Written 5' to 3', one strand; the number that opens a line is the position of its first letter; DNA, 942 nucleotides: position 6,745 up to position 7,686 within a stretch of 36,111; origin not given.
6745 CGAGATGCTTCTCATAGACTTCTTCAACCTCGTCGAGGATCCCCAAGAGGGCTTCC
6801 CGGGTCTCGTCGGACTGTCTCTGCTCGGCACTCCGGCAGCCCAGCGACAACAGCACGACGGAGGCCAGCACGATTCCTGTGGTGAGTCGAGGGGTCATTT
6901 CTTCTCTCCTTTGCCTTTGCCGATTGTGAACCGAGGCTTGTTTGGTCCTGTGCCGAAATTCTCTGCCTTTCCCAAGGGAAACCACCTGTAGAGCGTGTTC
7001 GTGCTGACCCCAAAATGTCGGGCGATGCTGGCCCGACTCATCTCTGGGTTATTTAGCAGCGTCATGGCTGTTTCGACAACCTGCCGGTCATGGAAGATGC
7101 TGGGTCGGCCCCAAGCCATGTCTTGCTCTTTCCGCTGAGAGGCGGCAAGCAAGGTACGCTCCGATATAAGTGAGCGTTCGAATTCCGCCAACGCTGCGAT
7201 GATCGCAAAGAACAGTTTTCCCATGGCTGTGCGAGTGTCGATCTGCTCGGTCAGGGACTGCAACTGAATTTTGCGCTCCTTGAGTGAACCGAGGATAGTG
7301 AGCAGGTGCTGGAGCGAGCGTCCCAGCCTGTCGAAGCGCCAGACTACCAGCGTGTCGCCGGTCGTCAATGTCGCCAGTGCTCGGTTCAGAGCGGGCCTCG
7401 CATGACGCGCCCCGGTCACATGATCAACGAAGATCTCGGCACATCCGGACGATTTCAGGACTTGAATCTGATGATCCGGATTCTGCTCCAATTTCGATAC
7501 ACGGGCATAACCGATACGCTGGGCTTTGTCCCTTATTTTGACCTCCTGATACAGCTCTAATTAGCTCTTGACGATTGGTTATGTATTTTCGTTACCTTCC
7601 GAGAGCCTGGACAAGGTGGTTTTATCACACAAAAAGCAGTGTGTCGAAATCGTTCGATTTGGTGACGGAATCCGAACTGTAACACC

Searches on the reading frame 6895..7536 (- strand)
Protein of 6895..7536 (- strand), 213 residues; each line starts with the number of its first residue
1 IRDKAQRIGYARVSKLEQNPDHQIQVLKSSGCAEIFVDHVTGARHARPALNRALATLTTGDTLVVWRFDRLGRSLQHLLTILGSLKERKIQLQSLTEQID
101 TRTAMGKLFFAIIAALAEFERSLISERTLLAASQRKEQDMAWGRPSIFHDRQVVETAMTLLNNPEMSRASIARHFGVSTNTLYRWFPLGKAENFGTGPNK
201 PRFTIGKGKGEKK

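Call 11: search_protein_families(library=pfam, proteins=[window:6895-7536:-], max_evalue=0.01)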
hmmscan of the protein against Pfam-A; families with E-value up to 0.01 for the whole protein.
window:6895-7536:- (213 aa): 6 families
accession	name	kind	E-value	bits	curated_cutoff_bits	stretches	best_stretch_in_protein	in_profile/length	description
PF00239.26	Resolvase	-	5.8e-39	133.9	23.3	1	8-138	2-142/145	Resolvase, N terminal domain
PF02796.21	HTH_7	-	1.2e-07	32.1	23.8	1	143-186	1-42/45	Helix-turn-helix domain of resolvase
PF13542.12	HTH_Tnp_ISL3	-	0.0003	20.6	27.4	1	165-186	26-47/51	Helix-turn-helix domain of transposase family ISL3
PF04218.19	CENP-B_N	-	0.00037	20.5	21.2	1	165-185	23-42/53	CENP-B N-terminal DNA-binding domain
PF13384.12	HTH_23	-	0.00043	20.4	24.6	1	161-185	14-37/50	Homeodomain-like domain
PF13022.12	HTH_Tnp_1_2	-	0.0061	17.1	27.9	0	157-185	15-46/122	Helix-turn-helix of insertion element transposase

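Call 14: find_homologous_proteins(query=window:6895-7536:-, max_evalue=1e-20)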
Query window:6895-7536:- (213 aa): 7621 proteins with E <= 1e-20 among 8000 candidates; the best 120 are listed.
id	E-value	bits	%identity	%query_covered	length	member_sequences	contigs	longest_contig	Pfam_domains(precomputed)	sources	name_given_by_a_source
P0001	6.8e-111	387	85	98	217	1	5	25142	PF00239.27,PF02796.22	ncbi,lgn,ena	-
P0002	8.9e-108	377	99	82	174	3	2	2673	PF00239.27,PF02796.22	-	-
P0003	1.7e-103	363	79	96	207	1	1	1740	PF00239.27,PF02796.22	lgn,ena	-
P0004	2.8e-83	297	79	82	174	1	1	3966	PF00239.27,PF13384.13,PF02796.22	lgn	-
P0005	1.2e-77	278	87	69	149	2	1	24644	PF00239.27,PF02796.22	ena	-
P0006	2.4e-75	271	63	92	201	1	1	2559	PF00239.27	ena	-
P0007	3.0e-74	267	61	94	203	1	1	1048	PF00239.27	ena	-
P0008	8.0e-74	266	63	92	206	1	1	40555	PF00239.27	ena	-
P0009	2.1e-73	264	62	92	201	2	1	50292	PF00239.27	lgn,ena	-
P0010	2.3e-73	264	62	93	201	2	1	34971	PF00239.27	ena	-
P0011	4.1e-73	264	59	92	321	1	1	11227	PF12833.14,PF00239.27,PF13384.13,PF01527.27,PF02796.22,PF13560.13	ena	-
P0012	1.7e-68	248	58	94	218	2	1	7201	PF00239.27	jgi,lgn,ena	-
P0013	5.7e-67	244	59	90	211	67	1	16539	PF00239.27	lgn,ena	-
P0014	7.3e-67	243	55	100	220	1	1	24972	PF00239.27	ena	-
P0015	1.9e-66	242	57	92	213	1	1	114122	PF00239.27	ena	-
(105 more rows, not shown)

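Call 15: find_encoding_contigs(protein=P0001, flank=6000, max_places=8)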
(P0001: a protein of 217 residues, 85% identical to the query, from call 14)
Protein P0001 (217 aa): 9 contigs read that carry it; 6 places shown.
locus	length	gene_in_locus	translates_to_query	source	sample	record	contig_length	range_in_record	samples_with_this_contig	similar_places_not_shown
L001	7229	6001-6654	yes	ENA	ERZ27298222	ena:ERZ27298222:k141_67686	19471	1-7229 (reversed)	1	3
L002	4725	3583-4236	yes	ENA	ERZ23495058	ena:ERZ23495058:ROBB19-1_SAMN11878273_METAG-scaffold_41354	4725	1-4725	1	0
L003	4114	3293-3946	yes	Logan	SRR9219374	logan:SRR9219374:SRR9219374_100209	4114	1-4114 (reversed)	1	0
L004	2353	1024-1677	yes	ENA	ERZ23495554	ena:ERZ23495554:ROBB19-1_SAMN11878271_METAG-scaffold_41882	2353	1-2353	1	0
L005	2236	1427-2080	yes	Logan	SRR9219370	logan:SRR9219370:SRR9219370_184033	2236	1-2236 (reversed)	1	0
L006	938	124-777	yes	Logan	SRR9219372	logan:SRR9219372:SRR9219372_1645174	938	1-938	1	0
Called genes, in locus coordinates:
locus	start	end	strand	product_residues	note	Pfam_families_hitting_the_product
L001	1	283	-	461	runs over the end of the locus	PF03743:TrbI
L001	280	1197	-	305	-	PF03524:CagX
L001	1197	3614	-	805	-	PF27097:VirB4_TrbE_N (weak), PF10412:TrwB_AAD_bind (faint), PF01580:FtsK_SpoIIIE (weak), PF01935:DUF87, PF12846:AAA_10 (faint), PF19044:P-loop_TraG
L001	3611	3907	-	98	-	PF05101:VirB3 (weak)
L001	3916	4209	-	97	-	PF04956:TrbC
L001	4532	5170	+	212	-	PF01656:CbiA, PF02374:ArsA_ATPase (weak), PF06564:CBP_BcsQ (faint), PF07015:VirC1, PF09140:MipZ (weak), PF10609:ParA (weak), PF13614:AAA_31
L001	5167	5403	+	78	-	PF09274:ParG (weak)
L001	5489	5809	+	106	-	PF04513:Baculo_PEP_C (weak), PF05531:NPV_P10 (faint)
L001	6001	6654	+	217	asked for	PF02796:HTH_7 (faint), PF00239:Resolvase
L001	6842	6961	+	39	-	-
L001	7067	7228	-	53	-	?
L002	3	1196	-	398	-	?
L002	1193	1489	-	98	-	PF05101:VirB3 (weak)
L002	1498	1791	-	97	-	PF04956:TrbC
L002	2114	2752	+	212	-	PF01656:CbiA, PF02374:ArsA_ATPase (weak), PF06564:CBP_BcsQ (faint), PF07015:VirC1, PF09140:MipZ (weak), PF10609:ParA (weak), PF13614:AAA_31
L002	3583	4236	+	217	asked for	PF02796:HTH_7 (faint), PF00239:Resolvase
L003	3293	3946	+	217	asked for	PF02796:HTH_7 (faint), PF00239:Resolvase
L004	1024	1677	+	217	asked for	PF02796:HTH_7 (faint), PF00239:Resolvase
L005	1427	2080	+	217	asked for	PF02796:HTH_7 (faint), PF00239:Resolvase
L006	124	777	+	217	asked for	PF02796:HTH_7 (faint), PF00239:Resolvase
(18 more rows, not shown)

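Call 16: find_encoding_contigs(protein=P0005, flank=6000, max_places=6)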
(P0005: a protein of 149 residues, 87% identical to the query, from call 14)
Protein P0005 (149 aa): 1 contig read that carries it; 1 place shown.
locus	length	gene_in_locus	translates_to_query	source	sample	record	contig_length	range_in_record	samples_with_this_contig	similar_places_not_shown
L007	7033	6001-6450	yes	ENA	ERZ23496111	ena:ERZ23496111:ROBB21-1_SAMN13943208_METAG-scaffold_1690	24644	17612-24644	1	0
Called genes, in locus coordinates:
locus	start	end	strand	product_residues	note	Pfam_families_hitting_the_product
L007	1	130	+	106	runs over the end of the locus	-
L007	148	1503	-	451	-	PF03743:TrbI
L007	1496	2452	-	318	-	PF03524:CagX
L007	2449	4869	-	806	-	PF10412:TrwB_AAD_bind (faint), PF01580:FtsK_SpoIIIE (weak), PF01935:DUF87, PF12846:AAA_10 (faint), PF19044:P-loop_TraG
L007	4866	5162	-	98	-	PF05101:VirB3 (weak)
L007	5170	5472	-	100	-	PF04956:TrbC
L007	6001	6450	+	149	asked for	PF00239:Resolvase, PF02796:HTH_7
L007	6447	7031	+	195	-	?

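Call 17: find_encoding_contigs(protein=P0002, flank=6000, max_places=6)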
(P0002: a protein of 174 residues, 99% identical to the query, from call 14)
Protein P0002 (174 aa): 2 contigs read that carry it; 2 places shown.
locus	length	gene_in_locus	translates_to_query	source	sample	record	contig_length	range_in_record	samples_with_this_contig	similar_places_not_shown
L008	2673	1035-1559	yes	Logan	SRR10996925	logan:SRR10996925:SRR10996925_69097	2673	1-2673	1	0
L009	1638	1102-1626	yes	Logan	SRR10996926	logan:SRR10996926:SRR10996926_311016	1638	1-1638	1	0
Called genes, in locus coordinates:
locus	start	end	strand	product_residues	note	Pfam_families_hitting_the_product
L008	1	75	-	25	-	?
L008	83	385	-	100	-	PF04956:TrbC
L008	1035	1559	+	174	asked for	PF00239:Resolvase, PF02796:HTH_7 (weak)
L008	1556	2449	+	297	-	-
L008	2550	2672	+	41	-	?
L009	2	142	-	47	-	?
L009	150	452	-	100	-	PF04956:TrbC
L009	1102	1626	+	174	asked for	PF00239:Resolvase, PF02796:HTH_7 (weak)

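Call 21: find_encoding_contigs(protein=P0004, flank=6000, max_places=4)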
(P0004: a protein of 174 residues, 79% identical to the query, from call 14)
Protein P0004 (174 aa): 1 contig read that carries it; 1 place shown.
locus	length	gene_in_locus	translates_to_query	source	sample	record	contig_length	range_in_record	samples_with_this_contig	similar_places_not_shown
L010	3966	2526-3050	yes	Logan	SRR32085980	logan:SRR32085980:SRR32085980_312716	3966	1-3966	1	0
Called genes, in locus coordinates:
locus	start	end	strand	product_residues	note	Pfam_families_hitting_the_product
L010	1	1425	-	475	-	?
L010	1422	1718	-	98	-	PF05101:VirB3 (weak)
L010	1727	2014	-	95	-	PF04956:TrbC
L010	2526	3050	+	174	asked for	PF00239:Resolvase, PF13384:HTH_23 (faint), PF02796:HTH_7 (faint)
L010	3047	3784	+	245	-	-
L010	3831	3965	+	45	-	?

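Call 22: find_encoding_contigs(protein=P0003, flank=6000, max_places=4)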
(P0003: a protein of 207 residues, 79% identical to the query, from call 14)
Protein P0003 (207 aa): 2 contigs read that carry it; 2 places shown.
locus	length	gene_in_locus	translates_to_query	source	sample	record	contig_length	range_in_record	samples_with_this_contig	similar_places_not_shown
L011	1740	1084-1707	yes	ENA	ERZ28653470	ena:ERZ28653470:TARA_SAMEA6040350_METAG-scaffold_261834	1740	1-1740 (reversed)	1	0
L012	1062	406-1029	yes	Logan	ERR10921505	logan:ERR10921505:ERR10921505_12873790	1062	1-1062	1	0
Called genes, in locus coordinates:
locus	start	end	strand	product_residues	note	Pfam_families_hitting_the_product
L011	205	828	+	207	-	-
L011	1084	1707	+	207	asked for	PF00239:Resolvase, PF02796:HTH_7 (faint)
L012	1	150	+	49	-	?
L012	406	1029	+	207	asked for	PF00239:Resolvase, PF02796:HTH_7 (faint)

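Call 27: find_encoding_contigs(protein=P0008, flank=5000, max_places=3)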
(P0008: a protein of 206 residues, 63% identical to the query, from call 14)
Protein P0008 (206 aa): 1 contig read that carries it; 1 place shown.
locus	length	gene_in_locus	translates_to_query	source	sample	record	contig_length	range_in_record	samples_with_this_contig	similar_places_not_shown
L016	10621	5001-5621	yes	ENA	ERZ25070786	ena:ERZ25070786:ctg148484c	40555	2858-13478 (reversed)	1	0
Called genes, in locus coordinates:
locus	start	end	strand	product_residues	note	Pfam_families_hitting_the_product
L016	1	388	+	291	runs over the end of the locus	-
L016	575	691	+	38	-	-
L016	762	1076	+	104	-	-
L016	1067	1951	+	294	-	PF04796:RepA_C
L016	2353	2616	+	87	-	PF04221:RelB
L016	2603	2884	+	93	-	PF15738:YafQ_toxin, PF05016:ParE_toxin (faint)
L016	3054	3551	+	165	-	PF08937:ThsB_TIR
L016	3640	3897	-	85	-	PF22513:FitA-like_RHH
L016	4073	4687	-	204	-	PF10881:DUF2726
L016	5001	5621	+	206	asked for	PF00239:Resolvase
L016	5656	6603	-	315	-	PF00437:T2SSE, PF27713:UCP018868, PF13555:AAA_29 (weak)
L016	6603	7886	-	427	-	PF10412:TrwB_AAD_bind, PF12696:TraG-D_C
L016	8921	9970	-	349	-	-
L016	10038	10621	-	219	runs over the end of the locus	PF04335:VirB8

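Call 28: find_encoding_contigs(protein=P0014, flank=5000, max_places=3)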
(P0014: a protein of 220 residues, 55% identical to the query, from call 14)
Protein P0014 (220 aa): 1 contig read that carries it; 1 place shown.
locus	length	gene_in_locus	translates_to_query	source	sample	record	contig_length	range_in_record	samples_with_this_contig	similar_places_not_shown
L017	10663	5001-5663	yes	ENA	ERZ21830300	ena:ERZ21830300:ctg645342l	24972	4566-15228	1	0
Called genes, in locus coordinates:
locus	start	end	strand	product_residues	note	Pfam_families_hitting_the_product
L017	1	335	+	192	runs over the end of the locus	-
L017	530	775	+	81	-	PF24706:DUF7669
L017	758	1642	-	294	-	-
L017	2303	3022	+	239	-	PF20582:UPF0758_N, PF04002:RadC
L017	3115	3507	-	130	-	-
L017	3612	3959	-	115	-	-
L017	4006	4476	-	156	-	PF12728:HTH_17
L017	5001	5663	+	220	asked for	PF00239:Resolvase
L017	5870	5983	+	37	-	-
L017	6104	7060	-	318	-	PF00437:T2SSE, PF27713:UCP018868, PF13555:AAA_29 (faint)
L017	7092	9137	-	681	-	PF10412:TrwB_AAD_bind (weak), PF12696:TraG-D_C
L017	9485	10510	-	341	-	-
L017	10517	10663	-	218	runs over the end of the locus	PF04335:VirB8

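Call 29: find_encoding_contigs(protein=P0013, flank=5000, max_places=3)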
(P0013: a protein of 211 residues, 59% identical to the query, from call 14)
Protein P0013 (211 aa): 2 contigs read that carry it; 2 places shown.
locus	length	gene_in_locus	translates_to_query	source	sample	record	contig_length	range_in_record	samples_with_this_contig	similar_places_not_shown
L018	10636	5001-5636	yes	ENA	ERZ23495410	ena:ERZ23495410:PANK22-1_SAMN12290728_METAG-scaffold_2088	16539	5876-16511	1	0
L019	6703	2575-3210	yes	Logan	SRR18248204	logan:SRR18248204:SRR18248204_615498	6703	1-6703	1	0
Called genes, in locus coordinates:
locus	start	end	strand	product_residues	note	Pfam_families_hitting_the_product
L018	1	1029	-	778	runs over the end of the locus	PF13589:HATPase_c_3, PF02518:HATPase_c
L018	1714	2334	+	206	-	PF19865:DUF6338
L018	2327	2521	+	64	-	-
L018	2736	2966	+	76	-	-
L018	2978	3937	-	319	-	PF01223:Endonuclease_NS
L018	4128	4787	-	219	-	PF19631:Trypco2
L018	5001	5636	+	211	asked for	PF00239:Resolvase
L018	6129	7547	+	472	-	PF01839:FG-GAP (faint), PF13517:FG-GAP_3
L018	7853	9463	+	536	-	PF13857:Ank_5 (weak), PF13606:Ank_3 (faint), PF12796:Ank_2, PF13637:Ank_4, PF13857:Ank_5, PF00023:Ank, PF13857:Ank_5 (weak)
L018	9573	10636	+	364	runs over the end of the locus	?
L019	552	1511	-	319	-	PF01223:Endonuclease_NS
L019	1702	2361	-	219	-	PF19631:Trypco2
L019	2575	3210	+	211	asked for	PF00239:Resolvase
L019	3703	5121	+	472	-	PF01839:FG-GAP (faint), PF13517:FG-GAP_3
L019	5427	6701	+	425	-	?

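Call 36: search_solved_structures(query=window:6895-7536:-, max_evalue=0.001, show_alignments=4)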
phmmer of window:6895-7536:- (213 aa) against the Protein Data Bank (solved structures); distinct sequences matched with E-value up to 0.001: 18.
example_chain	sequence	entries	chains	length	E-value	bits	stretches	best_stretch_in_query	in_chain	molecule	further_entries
4m6f_A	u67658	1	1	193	1.9e-41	145.5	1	8-191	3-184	DNA-invertase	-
3uj3_X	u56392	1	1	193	7.7e-41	143.5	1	8-191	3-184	DNA-invertase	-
2gm4_A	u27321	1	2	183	1.3e-17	67.6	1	8-183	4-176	Transposon gamma-delta resolvase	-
5cy1_A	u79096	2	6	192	2.6e-16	63.4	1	8-185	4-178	Transposon Tn3 resolvase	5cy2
1gdt_A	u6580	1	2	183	3.7e-16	62.9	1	8-183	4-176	PROTEIN (GAMMA DELTA RESOLVASE)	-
1zr2_A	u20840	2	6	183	2.2e-15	60.4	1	8-183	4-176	Transposon gamma-delta resolvase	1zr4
2r0q_C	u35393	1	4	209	2.3e-15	60.3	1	8-184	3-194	Putative transposon Tn552 DNA-invertase bin3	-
1gdr_A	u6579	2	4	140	4e-15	59.5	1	8-129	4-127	GAMMA DELTA-RESOLVASE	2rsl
5c35_A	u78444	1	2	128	5.2e-14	55.9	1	8-95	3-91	Recombinase Sin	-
2gm5_A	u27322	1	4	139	6.6e-14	55.5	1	8-129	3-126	Transposon gamma-delta resolvase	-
5c32_B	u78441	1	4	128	2.5e-13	53.6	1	8-95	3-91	Putative transposon Tn552 DNA-invertase bin3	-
5c34_B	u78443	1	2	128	2.6e-13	53.6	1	8-95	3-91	Putative transposon Tn552 DNA-invertase bin3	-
5c31_A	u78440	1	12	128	2.9e-13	53.4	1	8-95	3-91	Sin, putative plasmid resolvase dimer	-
3pkz_A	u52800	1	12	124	3.6e-13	53.1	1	8-94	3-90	Recombinase Sin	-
3bvp_A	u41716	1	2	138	1.9e-12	50.8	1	40-123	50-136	TP901-1 Integrase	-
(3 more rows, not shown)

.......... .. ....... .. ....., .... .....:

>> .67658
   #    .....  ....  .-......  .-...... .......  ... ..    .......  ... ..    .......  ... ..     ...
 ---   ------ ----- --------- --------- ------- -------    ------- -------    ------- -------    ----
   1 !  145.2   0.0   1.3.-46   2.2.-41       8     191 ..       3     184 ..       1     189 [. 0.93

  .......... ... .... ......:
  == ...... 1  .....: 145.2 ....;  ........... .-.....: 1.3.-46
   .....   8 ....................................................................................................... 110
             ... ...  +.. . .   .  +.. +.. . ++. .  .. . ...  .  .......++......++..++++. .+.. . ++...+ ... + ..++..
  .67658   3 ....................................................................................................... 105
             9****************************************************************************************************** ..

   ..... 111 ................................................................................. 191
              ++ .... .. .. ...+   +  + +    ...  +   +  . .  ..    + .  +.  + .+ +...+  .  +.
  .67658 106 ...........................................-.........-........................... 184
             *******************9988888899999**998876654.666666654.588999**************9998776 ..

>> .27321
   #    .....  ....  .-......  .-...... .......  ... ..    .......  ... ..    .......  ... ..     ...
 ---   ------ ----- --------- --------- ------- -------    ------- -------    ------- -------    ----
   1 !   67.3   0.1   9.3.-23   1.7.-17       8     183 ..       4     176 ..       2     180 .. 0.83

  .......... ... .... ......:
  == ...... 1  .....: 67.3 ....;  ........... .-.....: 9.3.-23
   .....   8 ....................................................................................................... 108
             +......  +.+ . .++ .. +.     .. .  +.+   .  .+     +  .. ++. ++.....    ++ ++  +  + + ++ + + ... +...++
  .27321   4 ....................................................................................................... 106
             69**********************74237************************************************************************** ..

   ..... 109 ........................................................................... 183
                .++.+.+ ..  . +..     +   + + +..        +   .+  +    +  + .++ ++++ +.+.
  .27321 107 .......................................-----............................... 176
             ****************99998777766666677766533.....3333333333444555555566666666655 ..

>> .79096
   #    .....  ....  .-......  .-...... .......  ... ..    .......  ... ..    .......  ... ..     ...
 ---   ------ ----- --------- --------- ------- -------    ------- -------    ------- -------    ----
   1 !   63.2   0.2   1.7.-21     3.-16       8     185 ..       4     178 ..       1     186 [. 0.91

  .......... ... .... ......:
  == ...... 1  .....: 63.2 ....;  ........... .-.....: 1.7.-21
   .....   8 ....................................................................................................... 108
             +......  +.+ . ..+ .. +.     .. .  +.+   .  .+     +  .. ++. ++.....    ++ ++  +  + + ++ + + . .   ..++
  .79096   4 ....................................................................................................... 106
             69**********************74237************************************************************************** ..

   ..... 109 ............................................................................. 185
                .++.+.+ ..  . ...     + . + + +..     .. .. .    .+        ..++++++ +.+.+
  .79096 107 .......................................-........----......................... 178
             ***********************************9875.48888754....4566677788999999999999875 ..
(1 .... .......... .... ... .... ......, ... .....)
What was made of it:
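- Closest known: Sin resH and beta recombinase six sites. Different: Weak sequence relation (Sin 60 bits, call 36).
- The recombinase scores 60 bits against Sin and 145 against Gin (call 36).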

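Call 37: search_protein_families(library=ncbifam, proteins=[window:6895-7536:-], max_evalue=0.01)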
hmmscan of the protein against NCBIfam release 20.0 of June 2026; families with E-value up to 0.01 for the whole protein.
window:6895-7536:- (213 aa): 8 families
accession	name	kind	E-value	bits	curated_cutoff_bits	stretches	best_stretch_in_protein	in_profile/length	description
NF041201.1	recomb_XisF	equivalog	2.4e-27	96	375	1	7-173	1-182/465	fdxN element excision recombinase XisF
NF047343.1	SCCmet_CcrB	equivalog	4e-14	52.2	900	1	33-139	46-155/542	cassette chromosome recombinase CcrB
NF009949.0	PRK13413.1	equivalog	3.6e-13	49.6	272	1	41-186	42-193/203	master DNA invertase Mpi family serine-type recombinase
NF047347.1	SCCmet_CcrC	equivalog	1.9e-08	33.3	900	1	45-133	57-148/558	cassette chromosome recombinase CcrC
NF033518.0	transpos_IS607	equivalog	0.00018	21.1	110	1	4-91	53-150/187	IS607 family transposase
NF047344.1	SCCmet_CcrA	equivalog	0.00048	19.4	700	1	34-128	38-135/442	cassette chromosome recombinase CcrA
NF007015.0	PRK09480.1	equivalog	0.0035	16.9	120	0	152-192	14-56/197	nucleoid occlusion factor SlmA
NF047595.1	IS66_ISRel24_TnpA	equivalog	0.0053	17.3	74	1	163-188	19-44/113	IS66-like element accessory protein TnpA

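Call 52: list_cluster_members(proteins=[P0001, P0218, P0133, P0154, P0147])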
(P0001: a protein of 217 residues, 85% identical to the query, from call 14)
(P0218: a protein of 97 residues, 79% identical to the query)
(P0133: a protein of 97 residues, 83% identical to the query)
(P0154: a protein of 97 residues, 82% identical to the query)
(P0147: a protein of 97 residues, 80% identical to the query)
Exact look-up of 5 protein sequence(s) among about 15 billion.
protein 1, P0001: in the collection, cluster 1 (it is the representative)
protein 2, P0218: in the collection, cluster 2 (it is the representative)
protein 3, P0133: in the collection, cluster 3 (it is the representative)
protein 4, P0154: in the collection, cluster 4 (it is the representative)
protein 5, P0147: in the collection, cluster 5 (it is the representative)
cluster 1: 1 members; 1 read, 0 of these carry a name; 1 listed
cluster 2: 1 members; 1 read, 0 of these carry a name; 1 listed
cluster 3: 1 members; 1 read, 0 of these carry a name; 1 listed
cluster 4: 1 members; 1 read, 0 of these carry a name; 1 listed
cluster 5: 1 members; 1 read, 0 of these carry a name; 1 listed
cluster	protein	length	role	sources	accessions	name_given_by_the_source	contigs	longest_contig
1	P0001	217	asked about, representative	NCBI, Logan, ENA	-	-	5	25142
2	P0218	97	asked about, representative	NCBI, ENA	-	-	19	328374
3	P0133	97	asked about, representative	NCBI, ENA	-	-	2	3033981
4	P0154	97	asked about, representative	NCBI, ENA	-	-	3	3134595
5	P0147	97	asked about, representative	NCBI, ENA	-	-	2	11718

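Call 61: find_related_loci(query=A4, collection=metagenome_contigs, flank=5000)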
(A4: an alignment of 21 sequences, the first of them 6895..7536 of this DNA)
Query A4 (213 aa) in metagenome_contigs; peptide patterns used: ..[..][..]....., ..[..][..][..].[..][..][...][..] (x = any residue, [..] = any of these).
600 stretches matched a pattern (row limit reached: there are more); 594 encode a relative of the query (tblastn E <= 1e-3); the best 80 are kept; 80 distinct loci.
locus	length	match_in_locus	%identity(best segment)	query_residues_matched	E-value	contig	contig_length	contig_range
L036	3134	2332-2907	44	7-201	4e-48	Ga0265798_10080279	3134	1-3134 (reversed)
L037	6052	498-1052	47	1-186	3e-47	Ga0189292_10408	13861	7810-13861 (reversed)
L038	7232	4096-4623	49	7-184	1e-46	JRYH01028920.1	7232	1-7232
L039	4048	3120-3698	44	7-203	4e-46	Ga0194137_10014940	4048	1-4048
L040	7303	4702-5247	43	7-190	1e-45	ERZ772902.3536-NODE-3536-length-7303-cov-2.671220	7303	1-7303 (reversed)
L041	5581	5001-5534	46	8-187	7e-46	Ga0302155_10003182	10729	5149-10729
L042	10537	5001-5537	47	4-184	1e-45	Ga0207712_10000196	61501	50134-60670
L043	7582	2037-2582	43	7-190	1e-45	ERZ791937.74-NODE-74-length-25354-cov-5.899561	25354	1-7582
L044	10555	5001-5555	47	7-192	1e-45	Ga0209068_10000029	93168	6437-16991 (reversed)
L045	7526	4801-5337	46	8-186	3e-45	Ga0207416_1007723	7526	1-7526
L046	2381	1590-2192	45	8-201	1e-45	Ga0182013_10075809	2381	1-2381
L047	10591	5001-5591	43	8-210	2e-45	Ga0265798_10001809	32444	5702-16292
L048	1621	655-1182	49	8-184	3e-46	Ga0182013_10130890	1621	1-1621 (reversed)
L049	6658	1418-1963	43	7-190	8e-45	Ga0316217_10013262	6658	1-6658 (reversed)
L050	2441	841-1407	44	8-194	1e-44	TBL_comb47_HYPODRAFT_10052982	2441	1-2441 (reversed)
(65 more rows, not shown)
